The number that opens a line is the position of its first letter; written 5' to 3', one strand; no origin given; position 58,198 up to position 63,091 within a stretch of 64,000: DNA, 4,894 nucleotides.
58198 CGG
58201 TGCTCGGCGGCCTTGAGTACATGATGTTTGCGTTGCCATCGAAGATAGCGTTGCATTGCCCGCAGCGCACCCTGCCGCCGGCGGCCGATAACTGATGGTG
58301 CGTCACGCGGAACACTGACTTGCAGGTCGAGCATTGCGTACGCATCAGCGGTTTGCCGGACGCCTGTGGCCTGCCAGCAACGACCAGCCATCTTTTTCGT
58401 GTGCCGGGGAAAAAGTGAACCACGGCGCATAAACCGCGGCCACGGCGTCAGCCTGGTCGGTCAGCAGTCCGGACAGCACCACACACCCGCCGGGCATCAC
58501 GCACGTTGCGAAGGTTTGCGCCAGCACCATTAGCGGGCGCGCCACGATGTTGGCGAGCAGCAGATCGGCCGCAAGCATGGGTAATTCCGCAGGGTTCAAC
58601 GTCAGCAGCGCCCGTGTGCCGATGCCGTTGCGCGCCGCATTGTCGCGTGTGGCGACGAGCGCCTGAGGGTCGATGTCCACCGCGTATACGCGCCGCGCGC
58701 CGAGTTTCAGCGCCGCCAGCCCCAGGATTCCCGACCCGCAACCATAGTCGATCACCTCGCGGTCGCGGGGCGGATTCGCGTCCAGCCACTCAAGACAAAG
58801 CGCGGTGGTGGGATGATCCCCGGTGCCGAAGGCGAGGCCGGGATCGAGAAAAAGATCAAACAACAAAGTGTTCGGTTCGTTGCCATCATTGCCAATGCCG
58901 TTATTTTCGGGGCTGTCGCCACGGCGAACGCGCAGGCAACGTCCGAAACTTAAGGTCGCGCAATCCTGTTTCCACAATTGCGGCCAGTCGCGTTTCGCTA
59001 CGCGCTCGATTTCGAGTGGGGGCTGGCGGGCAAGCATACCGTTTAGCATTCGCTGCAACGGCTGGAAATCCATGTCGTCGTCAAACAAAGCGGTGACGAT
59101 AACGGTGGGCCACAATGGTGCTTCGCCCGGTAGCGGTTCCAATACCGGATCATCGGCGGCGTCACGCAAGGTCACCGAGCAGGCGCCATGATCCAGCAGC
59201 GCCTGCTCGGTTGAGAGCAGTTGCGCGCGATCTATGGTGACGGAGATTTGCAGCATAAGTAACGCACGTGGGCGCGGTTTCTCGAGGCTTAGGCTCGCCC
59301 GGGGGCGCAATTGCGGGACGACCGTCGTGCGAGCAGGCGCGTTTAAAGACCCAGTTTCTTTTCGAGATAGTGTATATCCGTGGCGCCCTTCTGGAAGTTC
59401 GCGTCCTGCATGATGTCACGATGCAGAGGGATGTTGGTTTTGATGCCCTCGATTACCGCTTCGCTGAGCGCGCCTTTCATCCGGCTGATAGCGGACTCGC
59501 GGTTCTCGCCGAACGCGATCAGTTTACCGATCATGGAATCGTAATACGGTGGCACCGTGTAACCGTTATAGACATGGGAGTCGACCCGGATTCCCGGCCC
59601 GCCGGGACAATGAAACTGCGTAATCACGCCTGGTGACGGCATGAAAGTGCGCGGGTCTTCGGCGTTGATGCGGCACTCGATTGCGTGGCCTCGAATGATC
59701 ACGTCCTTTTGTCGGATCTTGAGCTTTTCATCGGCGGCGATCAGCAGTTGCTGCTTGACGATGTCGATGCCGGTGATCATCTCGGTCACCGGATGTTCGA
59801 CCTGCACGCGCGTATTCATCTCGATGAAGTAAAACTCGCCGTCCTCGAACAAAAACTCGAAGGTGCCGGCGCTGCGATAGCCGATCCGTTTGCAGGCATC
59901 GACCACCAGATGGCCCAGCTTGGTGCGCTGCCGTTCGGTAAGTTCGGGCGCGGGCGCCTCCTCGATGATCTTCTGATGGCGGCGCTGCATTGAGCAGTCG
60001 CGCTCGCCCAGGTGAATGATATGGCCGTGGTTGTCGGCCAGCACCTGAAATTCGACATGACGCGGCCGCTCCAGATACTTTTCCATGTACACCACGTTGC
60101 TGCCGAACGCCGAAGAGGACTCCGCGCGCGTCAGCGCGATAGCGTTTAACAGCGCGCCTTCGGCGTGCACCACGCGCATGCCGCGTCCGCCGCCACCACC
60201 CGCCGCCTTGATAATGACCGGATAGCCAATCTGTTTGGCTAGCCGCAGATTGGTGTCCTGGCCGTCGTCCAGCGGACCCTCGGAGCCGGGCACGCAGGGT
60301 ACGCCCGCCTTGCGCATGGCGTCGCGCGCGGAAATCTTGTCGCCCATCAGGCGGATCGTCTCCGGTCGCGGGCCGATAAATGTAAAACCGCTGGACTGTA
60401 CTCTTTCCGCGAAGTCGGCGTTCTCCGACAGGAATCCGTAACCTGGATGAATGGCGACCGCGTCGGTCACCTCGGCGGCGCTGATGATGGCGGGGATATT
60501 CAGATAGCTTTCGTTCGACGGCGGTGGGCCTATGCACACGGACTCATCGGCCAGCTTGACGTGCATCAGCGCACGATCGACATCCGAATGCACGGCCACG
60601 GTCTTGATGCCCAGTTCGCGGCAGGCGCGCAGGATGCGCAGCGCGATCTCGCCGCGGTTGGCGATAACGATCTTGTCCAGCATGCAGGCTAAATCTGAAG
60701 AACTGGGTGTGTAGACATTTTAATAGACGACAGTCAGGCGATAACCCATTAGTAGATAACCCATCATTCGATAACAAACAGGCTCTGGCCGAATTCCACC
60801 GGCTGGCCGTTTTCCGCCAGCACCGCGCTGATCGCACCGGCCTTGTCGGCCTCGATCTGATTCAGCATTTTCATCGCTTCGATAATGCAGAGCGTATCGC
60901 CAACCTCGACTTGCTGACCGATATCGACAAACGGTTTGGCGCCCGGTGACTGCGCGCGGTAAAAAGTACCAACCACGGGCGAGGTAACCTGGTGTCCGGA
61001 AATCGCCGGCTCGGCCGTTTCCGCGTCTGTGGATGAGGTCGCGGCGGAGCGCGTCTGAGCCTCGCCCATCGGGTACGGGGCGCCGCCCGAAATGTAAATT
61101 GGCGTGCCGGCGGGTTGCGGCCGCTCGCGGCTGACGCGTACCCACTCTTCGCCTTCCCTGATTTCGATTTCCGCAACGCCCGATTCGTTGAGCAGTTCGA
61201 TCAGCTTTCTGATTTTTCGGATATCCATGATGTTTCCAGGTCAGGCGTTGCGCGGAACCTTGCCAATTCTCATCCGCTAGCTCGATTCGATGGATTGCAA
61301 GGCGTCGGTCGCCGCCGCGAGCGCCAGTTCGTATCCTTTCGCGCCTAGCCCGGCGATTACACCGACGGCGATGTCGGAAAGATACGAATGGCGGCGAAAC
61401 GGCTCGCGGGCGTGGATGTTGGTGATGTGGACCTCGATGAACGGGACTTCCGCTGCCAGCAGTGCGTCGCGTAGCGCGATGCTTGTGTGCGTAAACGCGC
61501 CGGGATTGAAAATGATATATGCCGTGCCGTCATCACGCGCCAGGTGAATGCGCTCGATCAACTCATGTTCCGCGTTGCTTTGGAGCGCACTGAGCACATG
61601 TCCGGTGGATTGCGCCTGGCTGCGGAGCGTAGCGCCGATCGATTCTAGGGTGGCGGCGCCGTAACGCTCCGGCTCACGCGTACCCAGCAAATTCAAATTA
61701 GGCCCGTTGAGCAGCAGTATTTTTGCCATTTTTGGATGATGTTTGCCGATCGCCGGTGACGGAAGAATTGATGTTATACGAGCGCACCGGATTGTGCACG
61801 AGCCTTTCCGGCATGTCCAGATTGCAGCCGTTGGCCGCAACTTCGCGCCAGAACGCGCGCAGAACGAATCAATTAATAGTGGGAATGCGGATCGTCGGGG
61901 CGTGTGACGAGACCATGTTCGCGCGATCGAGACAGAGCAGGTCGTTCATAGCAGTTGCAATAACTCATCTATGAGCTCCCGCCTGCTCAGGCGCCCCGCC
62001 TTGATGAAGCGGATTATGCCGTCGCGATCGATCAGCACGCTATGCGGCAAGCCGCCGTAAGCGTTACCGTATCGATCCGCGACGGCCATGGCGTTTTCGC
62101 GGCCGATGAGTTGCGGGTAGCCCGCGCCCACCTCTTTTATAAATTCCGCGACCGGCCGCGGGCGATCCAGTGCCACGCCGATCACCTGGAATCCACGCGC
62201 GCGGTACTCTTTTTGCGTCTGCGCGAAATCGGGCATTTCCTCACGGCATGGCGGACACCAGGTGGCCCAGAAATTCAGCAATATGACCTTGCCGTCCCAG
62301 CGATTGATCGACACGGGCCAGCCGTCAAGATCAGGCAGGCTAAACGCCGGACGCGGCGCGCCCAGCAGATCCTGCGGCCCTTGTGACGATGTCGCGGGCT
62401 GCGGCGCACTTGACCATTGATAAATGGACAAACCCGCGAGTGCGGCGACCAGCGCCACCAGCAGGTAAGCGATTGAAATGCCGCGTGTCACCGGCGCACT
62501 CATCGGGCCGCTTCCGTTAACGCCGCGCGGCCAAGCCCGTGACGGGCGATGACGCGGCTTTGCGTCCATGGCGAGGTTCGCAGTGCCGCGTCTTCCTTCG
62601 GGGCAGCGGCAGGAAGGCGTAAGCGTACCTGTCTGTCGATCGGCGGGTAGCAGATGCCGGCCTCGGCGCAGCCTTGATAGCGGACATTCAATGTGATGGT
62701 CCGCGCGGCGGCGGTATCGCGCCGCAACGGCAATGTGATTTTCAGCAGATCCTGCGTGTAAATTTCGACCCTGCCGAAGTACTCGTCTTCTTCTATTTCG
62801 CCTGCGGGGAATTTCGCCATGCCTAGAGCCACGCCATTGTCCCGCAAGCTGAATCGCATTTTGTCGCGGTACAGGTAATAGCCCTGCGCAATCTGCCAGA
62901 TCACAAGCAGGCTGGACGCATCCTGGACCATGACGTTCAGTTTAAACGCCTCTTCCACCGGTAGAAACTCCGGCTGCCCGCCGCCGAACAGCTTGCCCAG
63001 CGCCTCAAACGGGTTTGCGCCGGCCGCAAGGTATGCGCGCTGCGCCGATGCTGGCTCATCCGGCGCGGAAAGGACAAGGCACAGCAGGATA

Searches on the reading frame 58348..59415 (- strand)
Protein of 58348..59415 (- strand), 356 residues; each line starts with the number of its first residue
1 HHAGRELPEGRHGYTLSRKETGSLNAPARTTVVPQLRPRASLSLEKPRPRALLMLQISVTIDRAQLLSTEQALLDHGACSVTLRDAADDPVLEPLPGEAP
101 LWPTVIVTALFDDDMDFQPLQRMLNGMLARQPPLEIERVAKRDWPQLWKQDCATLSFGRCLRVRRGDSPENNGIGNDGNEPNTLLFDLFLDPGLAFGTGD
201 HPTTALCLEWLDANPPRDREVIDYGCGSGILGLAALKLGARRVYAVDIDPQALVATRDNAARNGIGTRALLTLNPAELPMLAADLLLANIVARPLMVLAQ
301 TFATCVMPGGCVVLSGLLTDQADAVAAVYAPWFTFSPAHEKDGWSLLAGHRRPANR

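Call 58: search_protein_families(library=pfam, proteins=[window:58348-59415:-], max_evalue=0.001)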
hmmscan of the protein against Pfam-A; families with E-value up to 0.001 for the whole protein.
window:58348-59415:- (356 aa): 8 families
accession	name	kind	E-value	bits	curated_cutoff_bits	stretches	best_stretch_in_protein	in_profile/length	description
PF06325.19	PrmA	-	1.3e-67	228.9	22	1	55-351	3-295/296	Ribosomal protein L11 methyltransferase (PrmA)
PF05175.20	MTS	-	1.2e-08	35.3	23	1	203-266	19-81/170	Methyltransferase small domain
PF13649.12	Methyltransf_25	-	1.8e-06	28.9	27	1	221-280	1-60/97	Methyltransferase domain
PF13847.12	Methyltransf_31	-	3.3e-05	24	27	1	220-280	6-68/145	Methyltransferase domain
PF08242.18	Methyltransf_12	-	0.00011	23.3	30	1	223-292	2-75/98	Methyltransferase domain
PF13489.12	Methyltransf_23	-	0.0002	21.5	27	0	215-320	20-122/164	Methyltransferase domain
PF08241.18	Methyltransf_11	-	0.00025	22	21.2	1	223-291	2-69/95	Methyltransferase domain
PF03602.21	Cons_hypoth95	-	0.0003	21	24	1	210-266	35-90/182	Conserved hypothetical protein 95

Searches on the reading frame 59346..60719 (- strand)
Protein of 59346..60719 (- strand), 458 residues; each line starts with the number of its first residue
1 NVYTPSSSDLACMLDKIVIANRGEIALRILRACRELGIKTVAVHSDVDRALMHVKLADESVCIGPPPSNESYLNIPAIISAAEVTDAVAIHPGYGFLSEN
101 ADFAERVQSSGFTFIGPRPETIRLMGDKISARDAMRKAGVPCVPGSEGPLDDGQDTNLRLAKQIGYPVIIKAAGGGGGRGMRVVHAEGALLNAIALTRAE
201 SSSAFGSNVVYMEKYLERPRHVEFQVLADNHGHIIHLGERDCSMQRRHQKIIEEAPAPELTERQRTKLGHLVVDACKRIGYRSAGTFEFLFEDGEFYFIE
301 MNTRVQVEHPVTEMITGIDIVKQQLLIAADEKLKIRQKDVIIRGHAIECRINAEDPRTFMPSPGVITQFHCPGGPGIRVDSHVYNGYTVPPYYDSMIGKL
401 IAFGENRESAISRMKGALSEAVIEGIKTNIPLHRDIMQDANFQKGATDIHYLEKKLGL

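Call 58: search_protein_families(library=pfam, proteins=[window:59346-60719:-], max_evalue=0.001)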
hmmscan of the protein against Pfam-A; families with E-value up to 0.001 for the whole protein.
window:59346-60719:- (458 aa): 6 families
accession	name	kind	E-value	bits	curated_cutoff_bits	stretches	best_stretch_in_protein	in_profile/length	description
PF02786.22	CPSase_L_D2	-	1.8e-78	263.3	19.8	1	127-334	1-209/211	Carbamoyl-phosphate synthase L chain, ATP binding domain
PF00289.28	Biotin_carb_N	-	2.4e-45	154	25.5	1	13-122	1-110/110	Biotin carboxylase, N-terminal domain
PF02785.25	Biotin_carb_C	-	1.2e-41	141.6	32.4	1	348-453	1-107/108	Biotin carboxylase C-terminal domain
PF07478.18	Dala_Dala_lig_C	-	4.1e-07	30.1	24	1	155-303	26-174/204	D-ala D-ala ligase C-terminus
PF02222.28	ATP-grasp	-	1.2e-05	25.4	27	1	157-305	22-163/179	ATP-grasp domain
PF02655.19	ATP-grasp_3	-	8.6e-05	23.1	23.2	0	126-306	2-158/160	ATP-grasp domain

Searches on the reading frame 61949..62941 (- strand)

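Call 58: search_protein_families(library=pfam, proteins=[window:61949-62941:-], max_evalue=0.001)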
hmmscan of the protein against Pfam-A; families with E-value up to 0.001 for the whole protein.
window:61949-62941:- (331 aa): 4 families
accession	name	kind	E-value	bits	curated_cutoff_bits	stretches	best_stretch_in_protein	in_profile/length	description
PF08534.16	Redoxin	-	2.6e-25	89.4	26.6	1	194-319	3-137/148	Redoxin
PF00578.27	AhpC-TSA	-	4.7e-25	88.4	26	1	194-312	2-123/124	AhpC/TSA family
PF13905.12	Thioredoxin_8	-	5.4e-09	36.7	27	1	217-309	1-93/94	Thioredoxin-like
PF00085.26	Thioredoxin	-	1.3e-06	28.8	23.5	1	217-267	18-67/103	Thioredoxin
